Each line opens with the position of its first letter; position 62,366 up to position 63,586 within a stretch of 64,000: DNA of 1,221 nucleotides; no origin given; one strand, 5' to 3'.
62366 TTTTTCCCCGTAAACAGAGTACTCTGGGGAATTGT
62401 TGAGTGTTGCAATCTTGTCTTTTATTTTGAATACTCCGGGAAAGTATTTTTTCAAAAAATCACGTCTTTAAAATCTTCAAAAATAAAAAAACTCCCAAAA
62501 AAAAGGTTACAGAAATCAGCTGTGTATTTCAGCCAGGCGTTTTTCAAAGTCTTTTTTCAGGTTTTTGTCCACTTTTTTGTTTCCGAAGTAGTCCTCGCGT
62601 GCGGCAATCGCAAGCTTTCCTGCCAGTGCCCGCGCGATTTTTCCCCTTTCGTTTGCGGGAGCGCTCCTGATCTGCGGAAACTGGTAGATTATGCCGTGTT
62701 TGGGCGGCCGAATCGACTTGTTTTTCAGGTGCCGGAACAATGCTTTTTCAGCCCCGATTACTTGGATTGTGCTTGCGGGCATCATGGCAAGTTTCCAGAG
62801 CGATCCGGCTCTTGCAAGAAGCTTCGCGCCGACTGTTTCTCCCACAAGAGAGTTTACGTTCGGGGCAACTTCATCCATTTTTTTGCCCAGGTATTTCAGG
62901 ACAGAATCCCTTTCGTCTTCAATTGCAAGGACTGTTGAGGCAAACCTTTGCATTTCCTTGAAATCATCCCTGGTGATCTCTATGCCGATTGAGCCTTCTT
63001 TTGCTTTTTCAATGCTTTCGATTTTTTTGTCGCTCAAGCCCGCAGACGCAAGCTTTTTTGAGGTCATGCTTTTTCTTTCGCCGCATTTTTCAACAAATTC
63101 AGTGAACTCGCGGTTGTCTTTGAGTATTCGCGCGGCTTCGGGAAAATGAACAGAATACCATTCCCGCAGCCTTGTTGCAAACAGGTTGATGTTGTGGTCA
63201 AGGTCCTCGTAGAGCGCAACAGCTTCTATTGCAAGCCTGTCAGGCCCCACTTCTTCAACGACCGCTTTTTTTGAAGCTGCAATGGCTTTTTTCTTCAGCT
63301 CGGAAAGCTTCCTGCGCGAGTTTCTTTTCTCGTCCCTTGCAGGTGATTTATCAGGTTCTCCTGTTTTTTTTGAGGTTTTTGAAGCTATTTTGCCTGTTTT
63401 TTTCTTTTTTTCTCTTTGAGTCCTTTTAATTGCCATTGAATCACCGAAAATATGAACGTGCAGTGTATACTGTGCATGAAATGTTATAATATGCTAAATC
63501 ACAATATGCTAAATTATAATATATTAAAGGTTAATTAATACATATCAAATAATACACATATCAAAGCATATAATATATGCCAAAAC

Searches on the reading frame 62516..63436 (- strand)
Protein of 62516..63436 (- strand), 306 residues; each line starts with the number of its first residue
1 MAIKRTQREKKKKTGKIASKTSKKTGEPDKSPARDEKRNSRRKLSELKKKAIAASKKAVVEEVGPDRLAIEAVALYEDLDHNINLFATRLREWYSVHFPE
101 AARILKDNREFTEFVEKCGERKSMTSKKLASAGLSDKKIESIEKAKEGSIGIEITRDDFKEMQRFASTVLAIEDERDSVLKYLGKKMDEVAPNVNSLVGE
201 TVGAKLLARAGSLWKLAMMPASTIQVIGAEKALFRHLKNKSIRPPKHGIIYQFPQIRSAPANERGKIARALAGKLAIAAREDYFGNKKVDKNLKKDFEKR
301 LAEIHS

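Call 85: find_encoding_contigs(protein=window:62516-63436:-, flank=10000, max_places=2)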
Protein window:62516-63436:- (306 aa): 7 contigs read that carry it; 2 places shown.
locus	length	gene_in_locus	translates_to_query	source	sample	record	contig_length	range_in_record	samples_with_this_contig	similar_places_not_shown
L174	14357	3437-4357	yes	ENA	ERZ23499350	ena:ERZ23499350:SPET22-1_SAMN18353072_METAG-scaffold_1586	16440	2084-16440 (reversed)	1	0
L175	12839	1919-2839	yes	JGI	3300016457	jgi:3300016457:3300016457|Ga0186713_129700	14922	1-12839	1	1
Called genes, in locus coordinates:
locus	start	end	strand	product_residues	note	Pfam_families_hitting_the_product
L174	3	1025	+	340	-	?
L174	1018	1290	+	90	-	-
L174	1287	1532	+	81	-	PF05016:ParE_toxin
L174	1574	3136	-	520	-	PF28494:GlyRS_ins_1 (faint), PF00587:tRNA-synt_2b, PF03129:HGTP_anticodon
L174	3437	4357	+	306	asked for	PF01798:Nop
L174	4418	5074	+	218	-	PF01269:Fibrillarin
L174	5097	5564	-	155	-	PF06695:Sm_multidrug_ex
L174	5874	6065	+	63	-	-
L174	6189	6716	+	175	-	-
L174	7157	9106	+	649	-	PF03485:Arg_tRNA_synt_N, PF00750:tRNA-synt_1d, PF05746:DALR_1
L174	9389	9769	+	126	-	-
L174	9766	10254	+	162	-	PF24694:LNS2_PITM1-3 (weak)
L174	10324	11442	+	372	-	PF00710:Asparaginase, PF17763:Asparaginase_C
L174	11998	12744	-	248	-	PF13353:Fer4_12, PF04055:Radical_SAM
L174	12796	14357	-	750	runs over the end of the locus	PF02901:PFL-like, PF01228:Gly_radical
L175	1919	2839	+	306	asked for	PF01798:Nop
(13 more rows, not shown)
